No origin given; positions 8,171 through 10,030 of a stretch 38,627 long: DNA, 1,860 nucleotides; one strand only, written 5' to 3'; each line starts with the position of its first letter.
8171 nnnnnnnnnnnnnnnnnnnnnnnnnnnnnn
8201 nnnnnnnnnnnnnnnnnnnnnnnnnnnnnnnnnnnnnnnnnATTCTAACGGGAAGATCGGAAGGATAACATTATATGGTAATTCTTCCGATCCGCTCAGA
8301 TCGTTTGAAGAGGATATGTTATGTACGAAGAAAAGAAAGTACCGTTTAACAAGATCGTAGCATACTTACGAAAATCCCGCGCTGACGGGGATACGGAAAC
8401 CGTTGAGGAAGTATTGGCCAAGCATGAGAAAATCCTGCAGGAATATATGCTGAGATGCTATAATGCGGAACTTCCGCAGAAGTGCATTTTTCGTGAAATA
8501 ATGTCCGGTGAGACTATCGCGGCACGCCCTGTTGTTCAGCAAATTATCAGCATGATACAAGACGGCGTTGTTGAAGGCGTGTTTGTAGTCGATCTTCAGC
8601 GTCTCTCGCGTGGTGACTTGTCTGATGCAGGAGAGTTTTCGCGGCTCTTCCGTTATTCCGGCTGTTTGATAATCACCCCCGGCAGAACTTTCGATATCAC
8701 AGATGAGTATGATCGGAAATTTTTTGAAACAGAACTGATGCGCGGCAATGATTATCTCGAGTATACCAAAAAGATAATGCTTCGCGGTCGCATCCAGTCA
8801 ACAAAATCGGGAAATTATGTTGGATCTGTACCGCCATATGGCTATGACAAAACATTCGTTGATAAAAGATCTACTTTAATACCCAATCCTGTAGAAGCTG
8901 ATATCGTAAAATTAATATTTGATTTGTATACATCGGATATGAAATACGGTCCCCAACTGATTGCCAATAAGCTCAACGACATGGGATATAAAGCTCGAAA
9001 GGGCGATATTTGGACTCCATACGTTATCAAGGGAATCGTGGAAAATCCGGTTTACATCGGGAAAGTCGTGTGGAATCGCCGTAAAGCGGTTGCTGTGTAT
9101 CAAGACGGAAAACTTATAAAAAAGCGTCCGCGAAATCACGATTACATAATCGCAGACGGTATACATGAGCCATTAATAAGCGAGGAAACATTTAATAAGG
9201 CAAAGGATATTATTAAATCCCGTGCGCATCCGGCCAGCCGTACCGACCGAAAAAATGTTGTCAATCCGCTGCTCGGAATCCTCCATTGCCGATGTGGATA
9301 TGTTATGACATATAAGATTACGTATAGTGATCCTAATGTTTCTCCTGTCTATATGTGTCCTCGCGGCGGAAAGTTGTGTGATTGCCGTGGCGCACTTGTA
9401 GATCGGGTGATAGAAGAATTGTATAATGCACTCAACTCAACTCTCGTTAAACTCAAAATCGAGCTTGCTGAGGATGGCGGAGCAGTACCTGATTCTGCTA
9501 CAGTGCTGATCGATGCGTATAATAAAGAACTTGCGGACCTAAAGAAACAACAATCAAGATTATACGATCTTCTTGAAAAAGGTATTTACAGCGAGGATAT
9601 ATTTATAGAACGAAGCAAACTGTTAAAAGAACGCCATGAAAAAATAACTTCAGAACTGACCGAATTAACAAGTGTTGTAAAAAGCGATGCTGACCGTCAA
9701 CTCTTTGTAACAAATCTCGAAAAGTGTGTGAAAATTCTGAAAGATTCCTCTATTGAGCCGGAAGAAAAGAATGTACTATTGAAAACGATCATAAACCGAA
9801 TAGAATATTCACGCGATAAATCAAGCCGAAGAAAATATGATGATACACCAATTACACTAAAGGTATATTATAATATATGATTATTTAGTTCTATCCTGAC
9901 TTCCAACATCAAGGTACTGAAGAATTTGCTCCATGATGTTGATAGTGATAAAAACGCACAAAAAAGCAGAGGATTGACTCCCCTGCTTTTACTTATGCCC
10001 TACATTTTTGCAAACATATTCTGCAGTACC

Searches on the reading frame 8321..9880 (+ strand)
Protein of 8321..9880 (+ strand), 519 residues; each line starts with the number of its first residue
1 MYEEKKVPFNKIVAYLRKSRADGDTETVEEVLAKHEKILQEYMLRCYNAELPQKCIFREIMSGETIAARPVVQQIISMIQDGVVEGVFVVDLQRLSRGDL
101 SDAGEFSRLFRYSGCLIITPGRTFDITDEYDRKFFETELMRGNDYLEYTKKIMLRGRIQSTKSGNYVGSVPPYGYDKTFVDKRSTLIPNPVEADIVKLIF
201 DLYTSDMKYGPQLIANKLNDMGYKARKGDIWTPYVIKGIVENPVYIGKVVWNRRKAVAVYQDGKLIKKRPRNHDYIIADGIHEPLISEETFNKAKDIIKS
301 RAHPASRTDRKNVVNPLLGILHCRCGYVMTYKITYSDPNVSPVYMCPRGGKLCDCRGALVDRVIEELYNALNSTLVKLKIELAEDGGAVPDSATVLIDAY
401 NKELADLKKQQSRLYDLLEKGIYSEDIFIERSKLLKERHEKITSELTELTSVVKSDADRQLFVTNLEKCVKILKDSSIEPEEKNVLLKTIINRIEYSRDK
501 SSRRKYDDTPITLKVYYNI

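Call 97: search_protein_families(library=pfam, max_evalue=0.001, proteins=[window:8321-9880:+])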
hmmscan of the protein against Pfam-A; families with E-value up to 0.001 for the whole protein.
window:8321-9880:+ (519 aa): 2 families
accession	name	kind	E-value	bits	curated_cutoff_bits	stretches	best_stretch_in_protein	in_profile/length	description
PF07508.19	Recombinase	-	4.9e-23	81.8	21.1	1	190-301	1-102/102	Recombinase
PF00239.26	Resolvase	-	6.6e-08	33.2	23.3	1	13-135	2-114/145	Resolvase, N terminal domain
